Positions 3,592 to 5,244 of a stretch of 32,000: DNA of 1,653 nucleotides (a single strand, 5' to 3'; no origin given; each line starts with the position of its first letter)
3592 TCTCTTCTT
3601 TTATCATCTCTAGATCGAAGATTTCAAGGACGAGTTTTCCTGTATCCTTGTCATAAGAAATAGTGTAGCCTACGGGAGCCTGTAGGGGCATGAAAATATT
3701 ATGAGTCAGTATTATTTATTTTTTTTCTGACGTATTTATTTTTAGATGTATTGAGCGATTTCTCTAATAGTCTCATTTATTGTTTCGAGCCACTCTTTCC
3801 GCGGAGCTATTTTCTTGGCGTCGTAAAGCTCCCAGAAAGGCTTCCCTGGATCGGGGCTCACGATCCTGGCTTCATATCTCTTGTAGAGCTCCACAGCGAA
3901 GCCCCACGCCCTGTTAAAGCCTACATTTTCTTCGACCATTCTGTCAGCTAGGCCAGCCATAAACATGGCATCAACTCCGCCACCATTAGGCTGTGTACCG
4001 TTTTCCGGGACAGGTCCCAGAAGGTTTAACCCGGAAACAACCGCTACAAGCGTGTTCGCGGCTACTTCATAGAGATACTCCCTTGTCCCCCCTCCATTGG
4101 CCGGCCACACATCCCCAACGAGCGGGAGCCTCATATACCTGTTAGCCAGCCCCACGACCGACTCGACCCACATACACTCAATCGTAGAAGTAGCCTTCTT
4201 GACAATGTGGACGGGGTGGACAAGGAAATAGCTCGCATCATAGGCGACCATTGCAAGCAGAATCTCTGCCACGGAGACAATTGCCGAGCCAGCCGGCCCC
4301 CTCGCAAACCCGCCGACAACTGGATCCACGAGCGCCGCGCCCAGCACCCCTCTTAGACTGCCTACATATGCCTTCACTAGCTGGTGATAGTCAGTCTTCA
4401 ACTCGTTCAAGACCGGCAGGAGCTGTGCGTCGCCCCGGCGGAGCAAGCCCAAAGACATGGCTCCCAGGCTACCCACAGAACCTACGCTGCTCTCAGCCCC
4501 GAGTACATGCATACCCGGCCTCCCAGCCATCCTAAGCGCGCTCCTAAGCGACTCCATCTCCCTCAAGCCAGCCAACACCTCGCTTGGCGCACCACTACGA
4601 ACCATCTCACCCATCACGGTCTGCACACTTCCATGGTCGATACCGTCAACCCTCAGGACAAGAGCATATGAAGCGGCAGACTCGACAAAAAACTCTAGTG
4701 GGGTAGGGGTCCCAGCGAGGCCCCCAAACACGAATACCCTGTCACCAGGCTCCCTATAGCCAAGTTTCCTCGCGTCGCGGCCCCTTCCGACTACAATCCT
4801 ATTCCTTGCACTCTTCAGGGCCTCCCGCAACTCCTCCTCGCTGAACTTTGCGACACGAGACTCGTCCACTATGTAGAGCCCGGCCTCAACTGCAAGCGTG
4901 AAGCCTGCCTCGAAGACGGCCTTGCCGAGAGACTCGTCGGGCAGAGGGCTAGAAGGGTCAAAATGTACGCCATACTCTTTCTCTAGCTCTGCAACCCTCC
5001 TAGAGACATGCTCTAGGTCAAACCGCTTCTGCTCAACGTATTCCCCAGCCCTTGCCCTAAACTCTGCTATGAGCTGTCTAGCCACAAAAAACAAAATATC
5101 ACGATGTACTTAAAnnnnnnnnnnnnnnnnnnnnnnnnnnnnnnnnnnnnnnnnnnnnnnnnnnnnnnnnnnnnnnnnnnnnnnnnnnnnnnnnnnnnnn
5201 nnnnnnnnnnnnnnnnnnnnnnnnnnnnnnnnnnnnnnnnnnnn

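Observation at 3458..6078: Pyrrolysine-free MtmB-family methyltransferase operon with its own corrinoid protein, in a non-methanogen-looking genome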

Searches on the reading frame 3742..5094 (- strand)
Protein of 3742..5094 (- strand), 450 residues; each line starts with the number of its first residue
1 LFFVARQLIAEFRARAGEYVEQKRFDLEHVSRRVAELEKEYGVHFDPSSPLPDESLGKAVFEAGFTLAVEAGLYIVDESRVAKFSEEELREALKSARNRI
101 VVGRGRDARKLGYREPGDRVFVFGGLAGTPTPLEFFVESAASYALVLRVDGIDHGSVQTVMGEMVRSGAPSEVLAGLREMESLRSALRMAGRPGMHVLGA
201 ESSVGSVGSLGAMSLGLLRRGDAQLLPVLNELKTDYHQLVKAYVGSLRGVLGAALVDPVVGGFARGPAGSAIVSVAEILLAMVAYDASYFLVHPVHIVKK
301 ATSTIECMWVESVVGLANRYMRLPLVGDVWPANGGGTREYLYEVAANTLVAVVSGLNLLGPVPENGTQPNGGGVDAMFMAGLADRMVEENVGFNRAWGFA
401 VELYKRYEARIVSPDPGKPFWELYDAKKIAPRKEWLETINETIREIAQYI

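Call 3: search_protein_families(library=pfam, proteins=[window:3742-5094:-], max_evalue=0.1)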
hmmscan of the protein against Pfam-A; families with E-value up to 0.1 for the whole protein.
window:3742-5094:- (450 aa): 1 family
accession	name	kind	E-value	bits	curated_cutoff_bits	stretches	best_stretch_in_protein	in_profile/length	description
PF05369.18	MtmB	-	1.6e-68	232.1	25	1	13-448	9-447/450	Monomethylamine methyltransferase MtmB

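Call 4: search_protein_families(library=ncbifam, proteins=[window:3742-5094:-], max_evalue=0.1)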
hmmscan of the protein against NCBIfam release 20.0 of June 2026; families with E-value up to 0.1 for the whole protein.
window:3742-5094:- (450 aa): 0 families

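Call 5: search_solved_structures(query=window:3742-5094:-, max_evalue=0.01, show_alignments=2)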
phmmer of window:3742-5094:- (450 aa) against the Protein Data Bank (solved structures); distinct sequences matched with E-value up to 0.01: 2.
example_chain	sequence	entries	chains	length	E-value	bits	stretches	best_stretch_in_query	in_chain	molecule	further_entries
1l2q_A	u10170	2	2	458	1.1e-51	179.1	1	13-440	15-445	monomethylamine methyltransferase | Monomethylamine methyltransferase mtmB1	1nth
1tv2_A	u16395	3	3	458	1.5e-51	178.6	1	13-440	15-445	Monomethylamine methyltransferase mtmB1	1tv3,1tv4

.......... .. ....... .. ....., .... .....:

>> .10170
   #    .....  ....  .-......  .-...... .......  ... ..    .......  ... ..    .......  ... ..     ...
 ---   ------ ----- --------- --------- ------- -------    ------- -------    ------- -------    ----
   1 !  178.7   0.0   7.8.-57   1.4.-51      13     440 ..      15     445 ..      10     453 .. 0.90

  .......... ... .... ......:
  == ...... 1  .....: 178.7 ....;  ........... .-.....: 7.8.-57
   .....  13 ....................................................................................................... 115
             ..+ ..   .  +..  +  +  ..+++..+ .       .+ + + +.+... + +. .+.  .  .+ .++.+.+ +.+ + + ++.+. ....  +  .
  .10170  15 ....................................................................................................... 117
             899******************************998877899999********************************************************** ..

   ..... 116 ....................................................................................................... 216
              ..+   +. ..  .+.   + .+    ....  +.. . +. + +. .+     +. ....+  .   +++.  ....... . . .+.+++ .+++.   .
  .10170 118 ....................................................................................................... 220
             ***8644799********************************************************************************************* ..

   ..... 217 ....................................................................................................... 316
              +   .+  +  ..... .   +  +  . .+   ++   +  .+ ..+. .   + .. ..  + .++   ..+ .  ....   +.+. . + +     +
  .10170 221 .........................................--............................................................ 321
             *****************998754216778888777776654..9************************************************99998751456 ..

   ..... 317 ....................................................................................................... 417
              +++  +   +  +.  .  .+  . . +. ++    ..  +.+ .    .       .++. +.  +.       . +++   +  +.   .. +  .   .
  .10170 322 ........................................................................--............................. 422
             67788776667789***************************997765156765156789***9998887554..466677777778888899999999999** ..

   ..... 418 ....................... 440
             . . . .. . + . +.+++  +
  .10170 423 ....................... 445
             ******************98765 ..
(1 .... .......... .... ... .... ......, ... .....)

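Call 9: find_homologous_proteins(query=window:3742-5094:-, max_evalue=1e-10)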
Query window:3742-5094:- (450 aa): 95 proteins with E <= 1e-10 among 8000 candidates.
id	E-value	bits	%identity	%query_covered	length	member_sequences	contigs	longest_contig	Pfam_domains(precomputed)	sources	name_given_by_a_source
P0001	8.2e-277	936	95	99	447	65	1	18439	PF05369.19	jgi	jgi:methylamine--corrinoid protein Co-methyltransferase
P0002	8.9e-241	817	82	100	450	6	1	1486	PF05369.19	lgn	-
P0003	4.2e-208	709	73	98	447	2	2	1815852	PF05369.19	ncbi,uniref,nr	ncbi:monomethylamine:corrinoid methyltransferase [Thermofilum pendens]|uniref:[methylamine--corrinoi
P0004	2.7e-179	614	65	98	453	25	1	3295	PF05369.19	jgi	-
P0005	1.7e-175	602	65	98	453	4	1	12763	PF05369.19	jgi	-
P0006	2.1e-175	602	64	98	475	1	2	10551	PF05369.19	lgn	-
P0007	2.2e-175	602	63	98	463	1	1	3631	PF05369.19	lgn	-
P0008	1.1e-174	599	65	98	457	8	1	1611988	PF05369.19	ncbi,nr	ncbi:monomethylamine:corrinoid methyltransferase [Infirmifilum uzonense]|nr:monomethylamine:corrinoi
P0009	1.6e-174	599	64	98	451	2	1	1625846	PF05369.19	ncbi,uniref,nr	ncbi:monomethylamine:corrinoid methyltransferase [Infirmifilum lucidum]|uniref:[methylamine--corrino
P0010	1.3e-172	592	62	96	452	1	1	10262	PF05369.19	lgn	-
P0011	5.0e-172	590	64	98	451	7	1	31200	PF05369.19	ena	-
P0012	2.0e-170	585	61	98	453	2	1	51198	PF05369.19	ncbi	-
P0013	7.1e-170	583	59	98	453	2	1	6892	PF05369.19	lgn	-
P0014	1.3e-169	583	63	98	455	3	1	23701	PF05369.19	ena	-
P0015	1.5e-169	582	63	98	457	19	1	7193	PF05369.19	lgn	-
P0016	2.0e-169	582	63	98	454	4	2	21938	PF05369.19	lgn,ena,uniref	uniref:[methylamine--corrinoid protein] Co-methyltransferase n=1 Tax=Thermofilum pendens TaxID=2269 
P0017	6.6e-169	580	63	98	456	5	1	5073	PF05369.19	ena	-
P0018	8.0e-169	580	62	98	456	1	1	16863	PF05369.19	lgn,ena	-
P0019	8.4e-167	573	60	98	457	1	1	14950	PF05369.19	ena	-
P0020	1.0e-166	573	60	98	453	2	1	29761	PF05369.19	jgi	-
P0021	1.6e-160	553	60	98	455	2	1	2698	PF05369.19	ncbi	-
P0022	1.1e-157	543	59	98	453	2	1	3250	PF05369.19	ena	-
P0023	2.0e-145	503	54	95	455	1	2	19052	PF05369.19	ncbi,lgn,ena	-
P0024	3.2e-144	499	58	98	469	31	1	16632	PF05369.19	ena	-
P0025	7.3e-144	498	55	99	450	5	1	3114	PF05369.19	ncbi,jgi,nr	ncbi:MAG TPA: monomethylamine:corrinoid methyltransferase [Thermofilaceae archaeon]|nr:monomethylami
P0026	5.5e-143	495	56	98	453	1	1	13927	PF05369.19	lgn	-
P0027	2.7e-142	493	56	99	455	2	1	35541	PF05369.19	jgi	-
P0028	3.8e-141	489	56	98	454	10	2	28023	PF05369.19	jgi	-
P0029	8.3e-140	484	54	98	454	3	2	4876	PF05369.19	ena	-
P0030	3.0e-139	483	55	98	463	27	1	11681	PF05369.19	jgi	jgi:methylamine--corrinoid protein Co-methyltransferase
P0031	1.1e-138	481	54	98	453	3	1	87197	PF05369.19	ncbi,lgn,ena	-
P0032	1.2e-134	467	55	98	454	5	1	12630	PF05369.19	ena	-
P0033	4.4e-134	465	51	97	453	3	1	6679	PF05369.19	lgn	-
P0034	8.4e-133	461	53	95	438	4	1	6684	PF05369.19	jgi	-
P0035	9.6e-131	454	52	99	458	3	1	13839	PF05369.19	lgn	-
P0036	3.4e-127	443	52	97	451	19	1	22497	PF05369.19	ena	-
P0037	3.8e-124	433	52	98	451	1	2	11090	PF05369.19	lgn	-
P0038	5.3e-121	422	53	88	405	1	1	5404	PF05369.19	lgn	-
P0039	1.9e-118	414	48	97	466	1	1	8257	PF05369.19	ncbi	-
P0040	2.0e-92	328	39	97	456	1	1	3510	PF05369.19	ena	-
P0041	3.2e-84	301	41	86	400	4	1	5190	PF05369.19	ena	-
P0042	6.1e-82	294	39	96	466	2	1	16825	PF05369.19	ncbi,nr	ncbi:MAG: hypothetical protein A2136_02550 [Chloroflexi bacterium RBG_16_54_11]|nr:MAG: hypothetical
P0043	7.3e-82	293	39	97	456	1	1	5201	PF05369.19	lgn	-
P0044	5.4e-81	291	39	96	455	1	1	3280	PF05369.19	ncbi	-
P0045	4.4e-80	288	37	97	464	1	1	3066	PF05369.19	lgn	-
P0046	3.3e-79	285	58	54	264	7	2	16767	PF05369.19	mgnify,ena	mgnify:CR=1 FL=1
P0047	7.4e-79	284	37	96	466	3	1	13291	PF05369.19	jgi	jgi:methylamine---corrinoid protein Co-methyltransferase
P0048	9.1e-79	283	37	95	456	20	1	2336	PF05369.19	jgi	jgi:methylamine--corrinoid protein Co-methyltransferase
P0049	1.0e-78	283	38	95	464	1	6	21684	PF05369.19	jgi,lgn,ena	jgi:methylamine--corrinoid protein Co-methyltransferase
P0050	1.0e-78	283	38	95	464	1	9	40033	PF05369.19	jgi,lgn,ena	jgi:methylamine--corrinoid protein Co-methyltransferase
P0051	3.1e-78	281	55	56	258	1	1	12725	PF05369.19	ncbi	-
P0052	3.2e-78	281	36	96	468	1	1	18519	PF05369.19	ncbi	-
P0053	9.8e-78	280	37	97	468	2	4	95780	PF05369.19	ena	-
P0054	4.2e-77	278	38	97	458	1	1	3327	PF05369.19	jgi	jgi:methylamine---corrinoid protein Co-methyltransferase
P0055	7.1e-77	277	35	96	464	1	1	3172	PF05369.19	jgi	jgi:methylamine--corrinoid protein Co-methyltransferase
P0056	9.7e-77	277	37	96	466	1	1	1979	PF05369.19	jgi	jgi:methylamine--corrinoid protein Co-methyltransferase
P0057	6.1e-76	274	37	93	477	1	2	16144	PF05369.19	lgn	-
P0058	6.9e-76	274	38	96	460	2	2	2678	PF05369.19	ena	-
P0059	2.3e-73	265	36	98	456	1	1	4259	PF05369.19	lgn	-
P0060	2.9e-73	265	36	96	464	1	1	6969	PF05369.19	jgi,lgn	-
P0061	8.1e-73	264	37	96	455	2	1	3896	PF05369.19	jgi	-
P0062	1.3e-72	263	37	96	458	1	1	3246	PF05369.19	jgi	jgi:methylamine---corrinoid protein Co-methyltransferase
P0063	2.7e-70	255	35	96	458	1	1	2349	PF05369.19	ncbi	-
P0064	4.5e-70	255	36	96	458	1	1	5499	PF05369.19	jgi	jgi:methylamine---corrinoid protein Co-methyltransferase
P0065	7.1e-70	254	37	97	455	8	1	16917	PF05369.19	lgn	-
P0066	9.2e-68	247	36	96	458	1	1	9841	PF05369.19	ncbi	-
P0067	1.8e-66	243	35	96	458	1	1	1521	PF05369.19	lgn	-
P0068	2.3e-66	242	36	94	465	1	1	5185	PF05369.19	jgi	jgi:methylamine--corrinoid protein Co-methyltransferase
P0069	2.6e-64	236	33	96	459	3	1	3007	PF05369.19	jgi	-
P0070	3.6e-64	235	35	96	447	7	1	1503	PF05369.19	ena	-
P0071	2.1e-63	233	35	97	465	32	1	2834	PF05369.19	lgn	-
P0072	2.3e-63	232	34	97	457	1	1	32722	PF05369.19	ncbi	-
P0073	2.5e-63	232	35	96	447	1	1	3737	PF05369.19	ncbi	-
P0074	2.9e-63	232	34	97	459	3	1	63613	PF05369.19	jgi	-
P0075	1.5e-61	227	33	97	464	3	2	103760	PF05369.19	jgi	-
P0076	2.2e-61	226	34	97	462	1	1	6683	PF05369.19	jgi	jgi:methylamine---corrinoid protein Co-methyltransferase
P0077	2.2e-61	226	36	94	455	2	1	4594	PF05369.19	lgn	-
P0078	4.1e-61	225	34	96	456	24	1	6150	PF05369.19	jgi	jgi:methylamine--corrinoid protein Co-methyltransferase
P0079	6.5e-61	224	33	94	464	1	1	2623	PF05369.19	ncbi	-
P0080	9.8e-60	220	34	97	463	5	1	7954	PF05369.19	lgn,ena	-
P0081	1.8e-58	216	33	96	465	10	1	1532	PF05369.19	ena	-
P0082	1.2e-57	214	34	100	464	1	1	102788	PF05369.19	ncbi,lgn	-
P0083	1.5e-57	213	33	96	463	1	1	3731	PF05369.19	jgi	jgi:methylamine--corrinoid protein Co-methyltransferase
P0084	4.4e-57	212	37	77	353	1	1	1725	PF05369.19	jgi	jgi:methylamine--corrinoid protein Co-methyltransferase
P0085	6.9e-57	211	33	99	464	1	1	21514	PF05369.19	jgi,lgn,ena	-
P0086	3.7e-56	209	32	97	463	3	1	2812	PF05369.19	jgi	jgi:methylamine--corrinoid protein Co-methyltransferase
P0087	2.8e-54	203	30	97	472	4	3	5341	PF05369.19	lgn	-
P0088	9.3e-50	188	31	96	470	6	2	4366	PF05369.19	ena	-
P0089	2.8e-48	183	32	97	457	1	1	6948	PF05369.19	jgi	-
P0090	6.1e-48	182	36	72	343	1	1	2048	PF05369.19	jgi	-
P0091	6.4e-41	158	30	96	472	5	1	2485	PF05369.19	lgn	-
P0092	7.4e-39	152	30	97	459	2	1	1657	PF05369.19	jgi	jgi:methylamine--corrinoid protein Co-methyltransferase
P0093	4.2e-37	146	28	94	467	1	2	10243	PF05369.19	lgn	-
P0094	1.2e-36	144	28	96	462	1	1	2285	PF05369.19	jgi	jgi:methylamine--corrinoid protein Co-methyltransferase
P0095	2.5e-33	133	29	94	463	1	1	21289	PF05369.19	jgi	jgi:methylamine---corrinoid protein Co-methyltransferase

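Call 12: find_encoding_contigs(protein=P0003, flank=8000, max_places=2)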
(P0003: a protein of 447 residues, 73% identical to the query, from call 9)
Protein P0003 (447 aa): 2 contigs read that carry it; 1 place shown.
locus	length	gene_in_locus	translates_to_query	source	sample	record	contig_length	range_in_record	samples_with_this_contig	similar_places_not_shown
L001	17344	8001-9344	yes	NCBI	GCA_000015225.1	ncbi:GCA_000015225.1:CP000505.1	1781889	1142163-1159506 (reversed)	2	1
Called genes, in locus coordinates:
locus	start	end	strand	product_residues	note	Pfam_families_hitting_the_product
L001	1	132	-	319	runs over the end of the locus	PF00005:ABC_tran, PF13304:AAA_21 (faint), PF13732:DrrA1-3_C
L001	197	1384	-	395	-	-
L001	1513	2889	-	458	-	-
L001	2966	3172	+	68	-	-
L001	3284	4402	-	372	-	PF01435:Peptidase_M48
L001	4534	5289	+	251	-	PF01904:DUF72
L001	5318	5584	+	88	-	-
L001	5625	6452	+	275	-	PF00984:UDPG_MGDP_dh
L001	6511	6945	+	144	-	PF01917:Flagellin_arch-type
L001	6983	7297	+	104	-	-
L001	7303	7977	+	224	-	PF02607:B12-binding_2, PF02310:B12-binding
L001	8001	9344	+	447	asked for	PF05369:MtmB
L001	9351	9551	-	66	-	-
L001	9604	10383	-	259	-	PF00005:ABC_tran, PF02463:SMC_N (faint), PF09818:ABC_ATPase (faint), PF13304:AAA_21 (faint)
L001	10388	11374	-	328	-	PF02653:BPD_transp_2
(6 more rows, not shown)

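Call 13: find_encoding_contigs(protein=P0008, flank=8000, max_places=2)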
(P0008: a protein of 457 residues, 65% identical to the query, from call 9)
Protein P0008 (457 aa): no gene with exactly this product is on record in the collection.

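Call 15: find_encoding_contigs(protein=P0009, flank=8000, max_places=1)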
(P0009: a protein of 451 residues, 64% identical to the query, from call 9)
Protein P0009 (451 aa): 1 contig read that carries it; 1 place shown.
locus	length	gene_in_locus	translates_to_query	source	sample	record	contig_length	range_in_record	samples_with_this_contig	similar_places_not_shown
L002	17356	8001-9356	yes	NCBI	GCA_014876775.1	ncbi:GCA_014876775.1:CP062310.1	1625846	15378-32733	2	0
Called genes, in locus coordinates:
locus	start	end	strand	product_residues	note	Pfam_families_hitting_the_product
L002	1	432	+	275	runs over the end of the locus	PF00984:UDPG_MGDP_dh (weak)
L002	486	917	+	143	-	-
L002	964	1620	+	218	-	-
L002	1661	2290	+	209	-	PF00376:MerR (weak), PF12728:HTH_17, PF13411:MerR_1 (faint), PF00239:Resolvase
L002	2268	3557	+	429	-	PF07282:Cas12f1-like_TNB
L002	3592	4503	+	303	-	-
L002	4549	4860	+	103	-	-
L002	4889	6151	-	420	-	PF13173:AAA_14, PF13635:DUF4143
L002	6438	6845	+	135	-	PF01934:HepT-like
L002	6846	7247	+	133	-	PF18765:Polbeta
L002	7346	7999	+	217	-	PF02607:B12-binding_2, PF02310:B12-binding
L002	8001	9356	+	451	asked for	PF05369:MtmB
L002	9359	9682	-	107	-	PF01906:YbjQ_1, PF23025:YbjQ_2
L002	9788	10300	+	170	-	-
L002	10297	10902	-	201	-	PF02517:Rce1-like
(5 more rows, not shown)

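Call 16: find_encoding_contigs(protein=P0031, flank=8000, max_places=1)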
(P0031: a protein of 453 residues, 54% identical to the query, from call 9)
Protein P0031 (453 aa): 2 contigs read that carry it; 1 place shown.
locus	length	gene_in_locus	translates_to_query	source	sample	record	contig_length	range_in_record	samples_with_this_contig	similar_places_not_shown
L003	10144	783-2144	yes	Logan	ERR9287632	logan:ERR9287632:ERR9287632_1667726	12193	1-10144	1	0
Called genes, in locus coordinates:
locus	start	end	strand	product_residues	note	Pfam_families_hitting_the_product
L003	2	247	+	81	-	?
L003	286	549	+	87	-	-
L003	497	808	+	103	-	-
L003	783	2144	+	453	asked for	PF05369:MtmB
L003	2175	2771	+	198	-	-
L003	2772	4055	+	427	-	PF04295:GD_AH_second, PF20629:GD_AH_C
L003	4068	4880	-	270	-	PF02540:NAD_synthase, PF00733:Asn_synthase (weak), PF03054:tRNA_Me_trans (faint)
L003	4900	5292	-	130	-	PF13638:PIN_4 (faint), PF18477:PIN_9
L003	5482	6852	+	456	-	-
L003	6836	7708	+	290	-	PF00491:Arginase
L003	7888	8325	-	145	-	PF03684:UPF0179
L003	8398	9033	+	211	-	PF00227:Proteasome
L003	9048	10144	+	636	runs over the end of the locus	PF17214:KH_TffA, PF00753:Lactamase_B, PF23023:Anti-Pycsar_Apyc1, PF12706:Lactamase_B_2, PF16661:Lactamase_B_6, PF10996:Beta-Casp, PF07521:RMMBL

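Call 30: find_related_loci(query=A2, collection=genome_contigs, flank=8000)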
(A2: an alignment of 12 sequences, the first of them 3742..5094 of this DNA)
Query A2 (450 aa) in genome_contigs; peptide patterns used: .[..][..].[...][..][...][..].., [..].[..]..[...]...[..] (x = any residue, [..] = any of these).
345 stretches matched a pattern; 210 encode a relative of the query (tblastn E <= 1e-3); the best 80 are kept; 80 distinct loci.
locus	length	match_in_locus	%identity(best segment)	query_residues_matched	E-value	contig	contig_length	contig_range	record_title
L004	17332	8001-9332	59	6-446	7e-175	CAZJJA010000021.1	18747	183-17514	MAG TPA_asm: uncultured Thermofilaceae archaeon isolate binchicken_co256_78 genome assembly, contig: NODE_6219_length_18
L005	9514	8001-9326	63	8-448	3e-165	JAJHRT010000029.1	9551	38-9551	MAG: Thermofilum sp. isolate Bin P1 scaffold_472_c1, whole genome shotgun sequence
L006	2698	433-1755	60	8-446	3e-175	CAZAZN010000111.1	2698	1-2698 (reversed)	MAG TPA_asm: uncultured Thermofilaceae archaeon isolate SRP141559_co1_235 genome assembly, contig: NODE_25274_length_269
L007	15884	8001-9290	54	11-437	2e-150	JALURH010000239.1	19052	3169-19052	MAG: Thermofilaceae archaeon isolate S146_metabat2_scaf2bin.035_VB S146_NODE_962_length_19052_cov_2.184941, whole genome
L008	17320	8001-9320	58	8-447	2e-149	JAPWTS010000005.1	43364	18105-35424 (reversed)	MAG: Thermofilales archaeon isolate RSNS8 scaffold_134_c1, whole genome shotgun sequence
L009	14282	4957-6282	56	8-449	9e-146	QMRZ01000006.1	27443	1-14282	MAG: Thermoprotei archaeon isolate B17_G15 B17_Guay15_scaffold_00147, whole genome shotgun sequence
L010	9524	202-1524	54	6-446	2e-140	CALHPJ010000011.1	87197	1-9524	MAG: uncultured Thermofilaceae archaeon isolate S1_Bin_Bin_224_sub_1 genome assembly, contig: c_000000213918, whole geno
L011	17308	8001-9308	51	11-446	2e-139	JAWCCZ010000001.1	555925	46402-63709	MAG: Thermofilaceae archaeon isolate JZ-1_201912_bins_31 JZ-1_201912_bins_31_scaffold_1, whole genome shotgun sequence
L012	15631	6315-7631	52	11-449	5e-136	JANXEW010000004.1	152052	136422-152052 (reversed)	MAG: Thermofilaceae archaeon isolate SKYB99 NODE_4_length_152052_cov_18.458352, whole genome shotgun sequence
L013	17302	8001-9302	52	11-445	1e-128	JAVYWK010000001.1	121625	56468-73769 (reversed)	MAG: Thermofilaceae archaeon isolate DRTY-2_202007_bins_31 DRTY-2_202007_bins_31_scaffold_1, whole genome shotgun sequen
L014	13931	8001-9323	42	13-449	4e-106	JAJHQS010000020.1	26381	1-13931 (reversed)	MAG: Desulfurococcaceae archaeon isolate Bin S21 scaffold_353_c1, whole genome shotgun sequence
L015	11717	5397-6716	40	13-450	3e-104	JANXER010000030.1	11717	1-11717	MAG: Candidatus Methanomethyliaceae archaeon isolate SKYB85 NODE_30_length_11717_cov_4.507131, whole genome shotgun sequ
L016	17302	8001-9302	40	13-445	4e-101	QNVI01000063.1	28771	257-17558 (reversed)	MAG: Candidatus Methanomethylicota archaeon isolate WYZ-LMO11 Verstraetearchaeota_archaeon_WYZ-LMO11_contig-63, whole ge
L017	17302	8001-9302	41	13-445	4e-101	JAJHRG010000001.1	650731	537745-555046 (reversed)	MAG: Candidatus Methanomethylicota archaeon isolate Bin S31 scaffold_1_c1, whole genome shotgun sequence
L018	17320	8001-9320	39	13-449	1e-98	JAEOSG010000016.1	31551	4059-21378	MAG: Candidatus Baldrarchaeota archaeon isolate Yap30.bin4.67 contig_123, whole genome shotgun sequence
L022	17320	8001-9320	39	13-448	1e-97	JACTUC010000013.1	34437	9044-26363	MAG: Candidatus Methanomethyliaceae archaeon isolate SPRUCE.2016.3.metabat2.33 SPRUCE.2016.3_scaffold_992, whole genome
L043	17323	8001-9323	36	13-448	7e-78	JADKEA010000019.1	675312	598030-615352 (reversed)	MAG: Candidatus Villigracilis affinis isolate OdNW_MAXAC.037 tig00219571-10-6778260, whole genome shotgun sequence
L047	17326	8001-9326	36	13-448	5e-77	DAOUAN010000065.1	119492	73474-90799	MAG TPA_asm: Anaerolineales bacterium isolate H64_669 k137_113641, whole genome shotgun sequence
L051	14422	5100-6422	36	13-448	1e-76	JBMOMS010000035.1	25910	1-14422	MAG: Chloroflexota bacterium isolate Betzabe_MAG056 MAG056_35, whole genome shotgun sequence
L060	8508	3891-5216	36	13-448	1e-75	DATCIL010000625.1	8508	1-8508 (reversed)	MAG TPA_asm: Anaerolineales bacterium isolate SMAG_U7858 k141_3149323, whole genome shotgun sequence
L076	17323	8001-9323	36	13-448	3e-74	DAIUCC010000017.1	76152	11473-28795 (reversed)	MAG TPA_asm: Anaerolineales bacterium isolate CTOTU7665 NODE_730_length_76152_cov_13.215107, whole genome shotgun sequen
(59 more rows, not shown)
